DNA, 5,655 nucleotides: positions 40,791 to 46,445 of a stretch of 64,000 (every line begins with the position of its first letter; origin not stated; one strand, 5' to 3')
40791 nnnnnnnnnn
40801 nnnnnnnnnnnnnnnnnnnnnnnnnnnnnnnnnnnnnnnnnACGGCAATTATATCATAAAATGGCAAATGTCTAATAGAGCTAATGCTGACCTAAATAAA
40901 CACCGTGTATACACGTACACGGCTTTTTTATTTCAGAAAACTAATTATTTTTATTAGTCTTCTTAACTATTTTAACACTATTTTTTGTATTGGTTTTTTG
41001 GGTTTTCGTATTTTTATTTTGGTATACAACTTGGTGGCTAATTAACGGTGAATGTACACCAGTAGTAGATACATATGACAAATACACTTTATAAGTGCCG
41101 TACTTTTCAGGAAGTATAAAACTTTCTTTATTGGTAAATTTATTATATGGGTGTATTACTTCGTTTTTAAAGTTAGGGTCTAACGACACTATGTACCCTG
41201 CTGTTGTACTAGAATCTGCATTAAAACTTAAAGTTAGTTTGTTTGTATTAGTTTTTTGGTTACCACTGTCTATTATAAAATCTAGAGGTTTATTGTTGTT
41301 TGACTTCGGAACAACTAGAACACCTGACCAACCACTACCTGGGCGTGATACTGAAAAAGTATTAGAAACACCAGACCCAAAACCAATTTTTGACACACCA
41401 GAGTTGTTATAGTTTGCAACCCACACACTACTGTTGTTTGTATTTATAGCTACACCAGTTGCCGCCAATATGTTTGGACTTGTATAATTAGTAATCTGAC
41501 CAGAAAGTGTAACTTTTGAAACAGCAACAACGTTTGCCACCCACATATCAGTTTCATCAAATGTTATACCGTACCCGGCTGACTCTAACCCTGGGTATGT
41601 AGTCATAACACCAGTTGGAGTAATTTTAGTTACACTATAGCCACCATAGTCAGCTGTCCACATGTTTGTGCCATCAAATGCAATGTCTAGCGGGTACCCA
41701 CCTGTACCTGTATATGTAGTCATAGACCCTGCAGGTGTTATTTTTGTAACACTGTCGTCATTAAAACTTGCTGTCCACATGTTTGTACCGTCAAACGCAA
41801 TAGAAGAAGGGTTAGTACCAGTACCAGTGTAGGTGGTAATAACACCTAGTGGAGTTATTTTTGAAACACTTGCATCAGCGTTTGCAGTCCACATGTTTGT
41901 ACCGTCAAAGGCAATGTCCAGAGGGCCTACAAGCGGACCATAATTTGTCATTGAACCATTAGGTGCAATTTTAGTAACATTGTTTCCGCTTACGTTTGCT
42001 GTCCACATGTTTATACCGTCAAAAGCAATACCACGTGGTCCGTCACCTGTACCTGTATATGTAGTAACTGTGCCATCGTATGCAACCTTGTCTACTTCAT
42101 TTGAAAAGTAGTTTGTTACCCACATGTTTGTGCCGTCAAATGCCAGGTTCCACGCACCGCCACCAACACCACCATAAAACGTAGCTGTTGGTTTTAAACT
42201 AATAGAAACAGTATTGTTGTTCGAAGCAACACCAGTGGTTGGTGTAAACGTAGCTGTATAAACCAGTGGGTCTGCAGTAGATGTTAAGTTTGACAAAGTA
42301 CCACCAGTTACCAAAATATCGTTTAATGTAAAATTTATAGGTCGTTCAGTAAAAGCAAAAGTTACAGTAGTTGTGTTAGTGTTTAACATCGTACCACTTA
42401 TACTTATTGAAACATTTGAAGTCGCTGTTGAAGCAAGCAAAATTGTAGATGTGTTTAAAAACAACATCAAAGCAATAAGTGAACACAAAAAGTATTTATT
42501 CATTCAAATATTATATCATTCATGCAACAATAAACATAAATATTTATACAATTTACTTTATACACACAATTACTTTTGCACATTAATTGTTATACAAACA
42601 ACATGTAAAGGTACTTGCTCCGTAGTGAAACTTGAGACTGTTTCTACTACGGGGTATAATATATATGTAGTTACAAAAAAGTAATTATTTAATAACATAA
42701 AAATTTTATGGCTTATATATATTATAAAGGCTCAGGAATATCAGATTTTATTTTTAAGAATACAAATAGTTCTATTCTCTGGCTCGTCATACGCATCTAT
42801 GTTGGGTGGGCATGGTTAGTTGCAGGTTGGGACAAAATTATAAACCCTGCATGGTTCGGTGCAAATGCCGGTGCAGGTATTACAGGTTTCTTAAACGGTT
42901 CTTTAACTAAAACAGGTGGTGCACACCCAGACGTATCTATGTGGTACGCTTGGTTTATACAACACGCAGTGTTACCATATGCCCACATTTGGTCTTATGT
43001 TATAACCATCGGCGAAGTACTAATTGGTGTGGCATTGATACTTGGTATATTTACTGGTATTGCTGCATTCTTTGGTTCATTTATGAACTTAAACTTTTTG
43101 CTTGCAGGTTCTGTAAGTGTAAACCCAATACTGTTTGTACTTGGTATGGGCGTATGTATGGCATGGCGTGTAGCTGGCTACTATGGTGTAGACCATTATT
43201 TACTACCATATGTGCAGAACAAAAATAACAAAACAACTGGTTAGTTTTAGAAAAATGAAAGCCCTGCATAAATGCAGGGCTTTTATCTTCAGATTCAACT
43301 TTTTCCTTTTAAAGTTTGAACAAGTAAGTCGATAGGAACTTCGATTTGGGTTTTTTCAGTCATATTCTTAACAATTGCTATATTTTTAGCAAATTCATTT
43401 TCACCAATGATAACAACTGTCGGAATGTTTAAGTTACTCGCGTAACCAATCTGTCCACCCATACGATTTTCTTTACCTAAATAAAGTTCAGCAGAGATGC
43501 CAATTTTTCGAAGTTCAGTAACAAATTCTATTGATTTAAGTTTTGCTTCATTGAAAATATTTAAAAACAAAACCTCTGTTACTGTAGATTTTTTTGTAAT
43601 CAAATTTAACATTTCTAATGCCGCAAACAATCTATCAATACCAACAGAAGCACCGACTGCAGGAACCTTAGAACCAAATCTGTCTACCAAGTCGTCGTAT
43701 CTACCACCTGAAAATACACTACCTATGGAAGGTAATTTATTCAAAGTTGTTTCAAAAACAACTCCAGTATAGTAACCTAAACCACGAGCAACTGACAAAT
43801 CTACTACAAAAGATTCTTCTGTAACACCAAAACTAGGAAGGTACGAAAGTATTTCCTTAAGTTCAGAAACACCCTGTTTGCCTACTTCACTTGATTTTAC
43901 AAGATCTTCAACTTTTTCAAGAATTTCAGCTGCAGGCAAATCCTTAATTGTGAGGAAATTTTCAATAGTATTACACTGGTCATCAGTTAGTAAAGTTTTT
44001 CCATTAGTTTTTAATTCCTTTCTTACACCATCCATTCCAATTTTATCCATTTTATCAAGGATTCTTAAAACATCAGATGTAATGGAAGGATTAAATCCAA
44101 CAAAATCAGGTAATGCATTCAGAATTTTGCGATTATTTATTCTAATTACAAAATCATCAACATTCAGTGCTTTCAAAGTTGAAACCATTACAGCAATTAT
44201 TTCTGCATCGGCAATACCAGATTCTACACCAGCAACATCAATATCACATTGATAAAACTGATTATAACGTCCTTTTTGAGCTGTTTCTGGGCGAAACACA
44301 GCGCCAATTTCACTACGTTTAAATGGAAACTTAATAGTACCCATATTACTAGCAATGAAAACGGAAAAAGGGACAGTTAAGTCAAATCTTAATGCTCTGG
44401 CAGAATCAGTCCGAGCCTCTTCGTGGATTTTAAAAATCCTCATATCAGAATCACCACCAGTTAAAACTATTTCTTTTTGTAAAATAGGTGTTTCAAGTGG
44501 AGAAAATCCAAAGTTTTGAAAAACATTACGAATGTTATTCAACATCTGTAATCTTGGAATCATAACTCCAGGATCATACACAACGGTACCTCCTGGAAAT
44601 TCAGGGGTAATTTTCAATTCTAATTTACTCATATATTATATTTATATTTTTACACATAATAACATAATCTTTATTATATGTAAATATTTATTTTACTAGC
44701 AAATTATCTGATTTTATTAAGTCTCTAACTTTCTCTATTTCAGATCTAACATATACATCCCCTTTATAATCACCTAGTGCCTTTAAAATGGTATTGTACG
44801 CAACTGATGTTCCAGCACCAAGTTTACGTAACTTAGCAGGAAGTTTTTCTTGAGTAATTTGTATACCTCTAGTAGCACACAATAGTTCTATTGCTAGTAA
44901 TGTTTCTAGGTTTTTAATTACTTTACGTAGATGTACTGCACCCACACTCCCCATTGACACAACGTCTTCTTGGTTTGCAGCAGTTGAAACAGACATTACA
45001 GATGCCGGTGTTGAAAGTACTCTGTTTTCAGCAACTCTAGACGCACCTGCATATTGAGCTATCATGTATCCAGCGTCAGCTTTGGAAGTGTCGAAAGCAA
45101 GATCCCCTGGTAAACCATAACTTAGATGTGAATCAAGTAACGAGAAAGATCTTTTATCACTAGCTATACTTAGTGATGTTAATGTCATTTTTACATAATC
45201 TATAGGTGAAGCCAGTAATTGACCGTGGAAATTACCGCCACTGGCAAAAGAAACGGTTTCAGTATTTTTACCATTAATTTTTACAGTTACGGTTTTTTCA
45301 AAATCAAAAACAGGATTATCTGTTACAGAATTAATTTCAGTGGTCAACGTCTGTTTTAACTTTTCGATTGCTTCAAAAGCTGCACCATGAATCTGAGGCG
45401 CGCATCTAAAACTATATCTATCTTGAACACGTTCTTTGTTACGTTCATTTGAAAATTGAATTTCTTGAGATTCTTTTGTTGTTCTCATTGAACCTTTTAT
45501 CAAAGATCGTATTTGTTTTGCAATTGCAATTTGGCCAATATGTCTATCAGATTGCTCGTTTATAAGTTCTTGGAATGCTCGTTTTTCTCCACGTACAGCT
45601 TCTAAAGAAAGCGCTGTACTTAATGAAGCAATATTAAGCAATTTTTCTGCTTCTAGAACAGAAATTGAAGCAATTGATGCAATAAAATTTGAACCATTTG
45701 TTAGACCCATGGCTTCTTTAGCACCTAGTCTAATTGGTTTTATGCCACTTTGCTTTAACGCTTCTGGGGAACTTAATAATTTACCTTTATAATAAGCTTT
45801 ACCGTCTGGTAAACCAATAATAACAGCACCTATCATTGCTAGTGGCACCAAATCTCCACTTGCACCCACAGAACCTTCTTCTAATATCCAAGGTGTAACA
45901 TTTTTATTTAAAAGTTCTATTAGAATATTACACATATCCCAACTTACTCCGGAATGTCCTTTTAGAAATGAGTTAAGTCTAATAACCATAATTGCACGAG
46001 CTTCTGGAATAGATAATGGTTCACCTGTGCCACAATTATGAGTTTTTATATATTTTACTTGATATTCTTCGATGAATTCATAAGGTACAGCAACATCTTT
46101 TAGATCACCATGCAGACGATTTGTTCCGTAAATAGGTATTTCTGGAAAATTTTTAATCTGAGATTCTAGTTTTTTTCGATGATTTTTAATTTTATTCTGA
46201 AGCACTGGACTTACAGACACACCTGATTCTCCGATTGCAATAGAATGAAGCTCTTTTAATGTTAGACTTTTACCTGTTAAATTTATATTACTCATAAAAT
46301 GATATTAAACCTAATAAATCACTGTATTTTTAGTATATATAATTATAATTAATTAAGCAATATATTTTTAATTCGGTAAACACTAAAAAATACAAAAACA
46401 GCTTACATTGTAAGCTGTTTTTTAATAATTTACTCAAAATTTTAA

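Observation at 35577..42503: Two adjacent secreted beta-propeller repeat proteins, one 1754 aa long with a poly-Thr linker and a peptidoglycan-binding anchor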

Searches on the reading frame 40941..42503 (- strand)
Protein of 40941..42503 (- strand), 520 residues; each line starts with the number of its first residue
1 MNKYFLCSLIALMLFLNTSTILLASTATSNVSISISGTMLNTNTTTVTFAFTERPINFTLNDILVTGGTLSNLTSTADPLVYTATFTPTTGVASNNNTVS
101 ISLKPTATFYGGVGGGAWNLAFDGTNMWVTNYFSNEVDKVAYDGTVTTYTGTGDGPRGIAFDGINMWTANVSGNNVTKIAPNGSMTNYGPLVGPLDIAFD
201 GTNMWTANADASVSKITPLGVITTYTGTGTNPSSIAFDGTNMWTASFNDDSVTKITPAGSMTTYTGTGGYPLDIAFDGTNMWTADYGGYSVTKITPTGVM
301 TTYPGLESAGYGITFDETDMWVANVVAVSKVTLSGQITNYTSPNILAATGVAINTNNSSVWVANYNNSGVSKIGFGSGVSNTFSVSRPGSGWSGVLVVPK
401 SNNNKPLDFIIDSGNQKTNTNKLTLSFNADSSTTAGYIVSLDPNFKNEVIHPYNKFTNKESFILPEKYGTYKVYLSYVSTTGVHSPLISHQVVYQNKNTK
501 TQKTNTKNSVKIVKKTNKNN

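Call 6: search_protein_families(library=pfam, proteins=[window:40941-42503:-], max_evalue=0.1)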
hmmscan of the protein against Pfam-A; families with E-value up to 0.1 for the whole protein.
window:40941-42503:- (520 aa): 3 families
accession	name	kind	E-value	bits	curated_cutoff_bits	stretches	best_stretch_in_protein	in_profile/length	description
PF24684.1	Vgb_lyase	-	8.9e-20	71.1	50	2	200-398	65-273/290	Virginiamycin B lyase family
PF19078.6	Big_12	-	2.3e-16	60.3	27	1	27-108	3-85/102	Bacterial Ig-like domain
PF06632.17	XRCC4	-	0.043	14.2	26.2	0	161-184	21-44/102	XRCC4 N-terminal domain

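Call 7: search_protein_families(library=ncbifam, proteins=[window:40941-42503:-], max_evalue=0.1)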
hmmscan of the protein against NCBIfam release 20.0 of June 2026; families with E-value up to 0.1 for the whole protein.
window:40941-42503:- (520 aa): 1 family
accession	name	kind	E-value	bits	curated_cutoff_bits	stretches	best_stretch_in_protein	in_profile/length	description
NF000022.1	stregra_B_VgbA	exception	5.5e-11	42.1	600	2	273-402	63-192/299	streptogramin B lyase Vgb(A)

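Call 38: search_solved_structures(query=window:40941-42503:-, max_evalue=1)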
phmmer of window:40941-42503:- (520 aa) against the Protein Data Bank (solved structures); distinct sequences matched with E-value up to 1: 4.
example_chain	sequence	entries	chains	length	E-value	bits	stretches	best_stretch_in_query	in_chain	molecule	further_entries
2z2p_A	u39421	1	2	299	4.6e-13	52.1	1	150-344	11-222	Virginiamycin B lyase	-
2z2n_A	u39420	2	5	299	6.9e-13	51.5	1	150-344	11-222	virginiamycin B lyase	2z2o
9wnt_D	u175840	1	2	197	0.33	13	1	84-139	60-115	SN45 T cell receptor alpha chain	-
7byd_D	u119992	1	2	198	0.33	13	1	84-139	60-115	SN45 T cell receptor alpha chain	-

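Call 39: find_homologous_proteins(query=window:40941-42503:-, max_evalue=0.00001)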
Query window:40941-42503:- (520 aa): 737 proteins with E <= 0.00001 among 8000 candidates; the best 120 are listed.
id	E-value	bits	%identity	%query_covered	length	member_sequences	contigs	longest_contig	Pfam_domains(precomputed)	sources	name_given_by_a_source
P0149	0.0e+0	1038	93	95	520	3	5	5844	PF24684.2,PF19078.7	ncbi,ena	-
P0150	7.4e-258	874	80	98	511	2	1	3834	PF24684.2,PF19078.7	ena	-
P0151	6.4e-137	476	44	90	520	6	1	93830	PF24684.2,PF19078.7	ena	-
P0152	3.9e-136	473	44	98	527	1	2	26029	PF19078.7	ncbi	-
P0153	5.1e-128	446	47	95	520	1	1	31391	PF19078.7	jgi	jgi:hypothetical protein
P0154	5.8e-125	436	55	51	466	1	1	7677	PF26696.1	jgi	jgi:hypothetical protein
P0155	1.4e-120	422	47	62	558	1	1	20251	PF15025.13,PF01471.24,PF19078.7,PF08450.19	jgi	-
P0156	5.5e-108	380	43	99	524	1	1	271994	PF24684.2,PF19078.7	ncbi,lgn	ncbi:MAG: Ig-like domain-containing protein [bacterium]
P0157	3.0e-107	378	48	87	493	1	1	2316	PF24684.2,PF19078.7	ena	-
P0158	4.1e-106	374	53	51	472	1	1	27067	PF26696.1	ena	-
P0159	4.4e-106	374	45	60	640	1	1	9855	PF24684.2,PF01471.24,PF19078.7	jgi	jgi:hypothetical protein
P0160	3.6e-105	371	57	44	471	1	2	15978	PF26696.1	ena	-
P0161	1.9e-100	355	42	53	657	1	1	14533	PF01471.24,PF19078.7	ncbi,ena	-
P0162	2.3e-98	348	44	98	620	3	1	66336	PF24684.2,PF19078.7,PF08450.19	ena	-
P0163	8.2e-98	347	38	91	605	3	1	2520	PF24684.2,PF01471.24,PF19078.7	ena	-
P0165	9.5e-96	340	50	43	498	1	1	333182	PF07963.18,PF24684.2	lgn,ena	-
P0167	8.4e-91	323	56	49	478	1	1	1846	PF07963.18,PF24684.2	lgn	-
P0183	7.1e-77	278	51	52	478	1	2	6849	PF07963.18,PF24684.2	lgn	-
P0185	5.8e-74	268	44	52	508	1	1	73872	PF07963.18,PF24684.2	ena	-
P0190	9.7e-71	257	46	46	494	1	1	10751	PF07963.18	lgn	-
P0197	3.0e-68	249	48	52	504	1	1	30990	PF07963.18,PF24684.2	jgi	jgi:prepilin-type N-terminal cleavage/methylation domain-containing protein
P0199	9.8e-66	241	44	57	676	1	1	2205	PF07963.18,PF24684.2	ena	-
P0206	1.6e-63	233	52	35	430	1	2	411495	PF07963.18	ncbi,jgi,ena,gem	jgi:prepilin-type N-terminal cleavage/methylation domain-containing protein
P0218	1.3e-57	214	39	63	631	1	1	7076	PF07963.18,PF24684.2,PF08450.19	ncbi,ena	-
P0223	3.8e-56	209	44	52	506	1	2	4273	PF07963.18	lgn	-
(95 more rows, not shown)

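Call 60: find_encoding_contigs(protein=P0149, flank=10000, max_places=3)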
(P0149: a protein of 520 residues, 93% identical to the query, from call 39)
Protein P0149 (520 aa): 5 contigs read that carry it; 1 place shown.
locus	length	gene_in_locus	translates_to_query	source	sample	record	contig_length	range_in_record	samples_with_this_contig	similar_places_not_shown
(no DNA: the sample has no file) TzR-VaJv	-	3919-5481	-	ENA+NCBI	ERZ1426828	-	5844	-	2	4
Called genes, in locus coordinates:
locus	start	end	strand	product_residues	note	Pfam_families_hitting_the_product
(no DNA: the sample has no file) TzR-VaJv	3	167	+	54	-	?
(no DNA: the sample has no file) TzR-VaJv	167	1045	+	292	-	PF01795:Methyltransf_5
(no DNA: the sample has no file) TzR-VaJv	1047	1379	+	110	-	-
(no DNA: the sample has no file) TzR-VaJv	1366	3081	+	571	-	PF03717:PBP_dimer, PF00905:Transpeptidase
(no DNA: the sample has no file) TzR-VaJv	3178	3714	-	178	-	PF04173:DoxD (weak), PF07681:DoxX (weak)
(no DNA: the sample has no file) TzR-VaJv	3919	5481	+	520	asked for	PF19078:Big_12, PF24684:Vgb_lyase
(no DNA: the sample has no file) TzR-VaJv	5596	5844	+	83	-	?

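Call 61: find_encoding_contigs(protein=P0151, flank=10000, max_places=2)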
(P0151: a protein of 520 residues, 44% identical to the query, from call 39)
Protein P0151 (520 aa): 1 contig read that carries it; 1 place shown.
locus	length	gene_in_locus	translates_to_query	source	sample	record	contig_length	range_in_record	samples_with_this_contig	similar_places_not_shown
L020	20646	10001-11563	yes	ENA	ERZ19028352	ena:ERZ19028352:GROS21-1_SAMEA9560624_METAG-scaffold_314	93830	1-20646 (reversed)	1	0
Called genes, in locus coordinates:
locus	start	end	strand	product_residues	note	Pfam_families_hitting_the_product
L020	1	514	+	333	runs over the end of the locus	PF01595:CNNM, PF00571:CBS (weak)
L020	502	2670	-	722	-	PF17191:RecG_wedge, PF01336:tRNA_anti-codon, PF04851:ResIII, PF00270:DEAD, PF00271:Helicase_C, PF19833:RecG_dom3_C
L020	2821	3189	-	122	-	PF00072:Response_reg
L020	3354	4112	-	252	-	PF00512:HisKA (weak), PF02518:HATPase_c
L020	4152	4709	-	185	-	PF01467:CTP_transf_like (weak)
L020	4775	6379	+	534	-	PF01293:PEPCK_ATP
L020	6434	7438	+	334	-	-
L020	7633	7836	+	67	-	-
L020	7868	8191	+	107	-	-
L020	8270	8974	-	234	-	-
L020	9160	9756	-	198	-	-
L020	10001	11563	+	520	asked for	PF19078:Big_12, PF24684:Vgb_lyase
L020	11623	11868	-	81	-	PF04226:Transgly_assoc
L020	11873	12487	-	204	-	PF01471:PG_binding_1, PF16656:Pur_ac_phosph_N (weak)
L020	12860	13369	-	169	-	-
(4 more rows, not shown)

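Call 82: search_solved_structures(query=window:40941-42503:-, max_evalue=0.001, show_alignments=1)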
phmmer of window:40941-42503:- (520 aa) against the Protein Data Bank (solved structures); distinct sequences matched with E-value up to 0.001: 2.
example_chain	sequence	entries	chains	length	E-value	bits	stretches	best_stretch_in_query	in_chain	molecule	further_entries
2z2p_A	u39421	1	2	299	4.6e-13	52.1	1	150-344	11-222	Virginiamycin B lyase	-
2z2n_A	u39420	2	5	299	6.9e-13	51.5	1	150-344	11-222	virginiamycin B lyase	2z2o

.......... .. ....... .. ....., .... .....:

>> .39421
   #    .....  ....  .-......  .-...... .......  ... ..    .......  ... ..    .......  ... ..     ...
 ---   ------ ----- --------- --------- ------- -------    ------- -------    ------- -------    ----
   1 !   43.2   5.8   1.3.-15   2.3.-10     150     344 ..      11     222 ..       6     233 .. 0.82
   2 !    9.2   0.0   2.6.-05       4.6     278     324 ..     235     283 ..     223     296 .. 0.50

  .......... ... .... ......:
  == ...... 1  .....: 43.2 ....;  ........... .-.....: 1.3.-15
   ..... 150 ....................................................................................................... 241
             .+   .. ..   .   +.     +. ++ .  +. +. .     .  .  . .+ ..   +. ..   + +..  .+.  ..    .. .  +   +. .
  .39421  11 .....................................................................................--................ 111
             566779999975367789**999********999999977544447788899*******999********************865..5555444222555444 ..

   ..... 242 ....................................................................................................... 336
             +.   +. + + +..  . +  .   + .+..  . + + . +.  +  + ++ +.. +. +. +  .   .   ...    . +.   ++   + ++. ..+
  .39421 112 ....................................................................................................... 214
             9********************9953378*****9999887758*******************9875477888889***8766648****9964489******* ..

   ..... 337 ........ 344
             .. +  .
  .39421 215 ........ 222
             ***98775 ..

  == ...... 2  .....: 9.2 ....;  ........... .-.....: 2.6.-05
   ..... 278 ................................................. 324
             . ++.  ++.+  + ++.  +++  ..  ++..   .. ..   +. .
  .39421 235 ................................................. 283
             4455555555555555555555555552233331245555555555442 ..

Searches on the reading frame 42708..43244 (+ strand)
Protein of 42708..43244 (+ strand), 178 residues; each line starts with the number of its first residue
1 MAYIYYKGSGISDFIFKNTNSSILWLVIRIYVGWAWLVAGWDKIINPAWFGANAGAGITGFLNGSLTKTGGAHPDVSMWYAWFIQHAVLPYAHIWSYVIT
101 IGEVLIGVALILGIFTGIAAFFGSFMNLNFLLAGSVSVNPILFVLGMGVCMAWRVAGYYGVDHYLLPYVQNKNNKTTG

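Call 11: search_protein_families(library=pfam, proteins=[window:42708-43244:+], max_evalue=0.001)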
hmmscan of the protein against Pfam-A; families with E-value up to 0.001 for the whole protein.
window:42708-43244:+ (178 aa): 3 families
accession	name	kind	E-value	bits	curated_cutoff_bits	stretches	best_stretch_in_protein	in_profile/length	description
PF07681.17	DoxX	-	3.9e-08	34.3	23.6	1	24-128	1-77/85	DoxX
PF04173.18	DoxD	-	1.6e-07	31.9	22.7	1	26-175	3-154/167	TQO small subunit DoxD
PF07291.16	MauE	-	0.00082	20.1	27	0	23-134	3-87/128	Methylamine utilisation protein MauE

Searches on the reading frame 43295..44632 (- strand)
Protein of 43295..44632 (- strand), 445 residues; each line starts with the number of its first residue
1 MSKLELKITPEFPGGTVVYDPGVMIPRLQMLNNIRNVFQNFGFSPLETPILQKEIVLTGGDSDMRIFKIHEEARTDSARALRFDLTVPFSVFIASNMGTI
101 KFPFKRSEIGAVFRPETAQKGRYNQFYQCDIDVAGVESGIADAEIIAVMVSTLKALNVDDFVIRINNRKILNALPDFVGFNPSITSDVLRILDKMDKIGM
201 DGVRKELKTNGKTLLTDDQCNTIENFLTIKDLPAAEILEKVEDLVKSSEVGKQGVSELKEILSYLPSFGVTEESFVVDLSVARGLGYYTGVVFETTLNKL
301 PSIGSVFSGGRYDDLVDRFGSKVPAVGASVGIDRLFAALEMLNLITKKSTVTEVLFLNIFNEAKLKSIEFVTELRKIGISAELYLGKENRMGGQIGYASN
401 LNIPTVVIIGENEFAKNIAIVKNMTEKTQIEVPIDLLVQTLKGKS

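Call 11: search_protein_families(library=pfam, proteins=[window:43295-44632:-], max_evalue=0.001)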
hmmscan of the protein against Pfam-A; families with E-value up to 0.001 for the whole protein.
window:43295-44632:- (445 aa): 4 families
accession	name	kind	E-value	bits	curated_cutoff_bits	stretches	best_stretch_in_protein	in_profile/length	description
PF13393.11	tRNA-synt_His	-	9.8e-36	124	25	1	30-335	16-308/308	Histidyl-tRNA synthetase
PF03129.25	HGTP_anticodon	-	1.4e-11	44.8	21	1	362-442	13-92/94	Anticodon binding domain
PF00152.25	tRNA-synt_2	-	1.4e-07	31.4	25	1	25-138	23-126/308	tRNA synthetases class II (D, K and N)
PF00587.30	tRNA-synt_2b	-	0.00039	21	29.3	0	102-337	35-173/179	tRNA synthetase class II core domain (G, H, P, S and T)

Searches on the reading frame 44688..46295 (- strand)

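Call 11: search_protein_families(library=pfam, proteins=[window:44688-46295:-], max_evalue=0.001)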
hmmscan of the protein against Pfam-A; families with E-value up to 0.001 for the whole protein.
window:44688-46295:- (535 aa): 1 family
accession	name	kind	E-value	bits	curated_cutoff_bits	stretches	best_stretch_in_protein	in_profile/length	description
PF00221.24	Lyase_aromatic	-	1.1e-143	479.8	27.3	1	11-494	1-455/466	Aromatic amino acid lyase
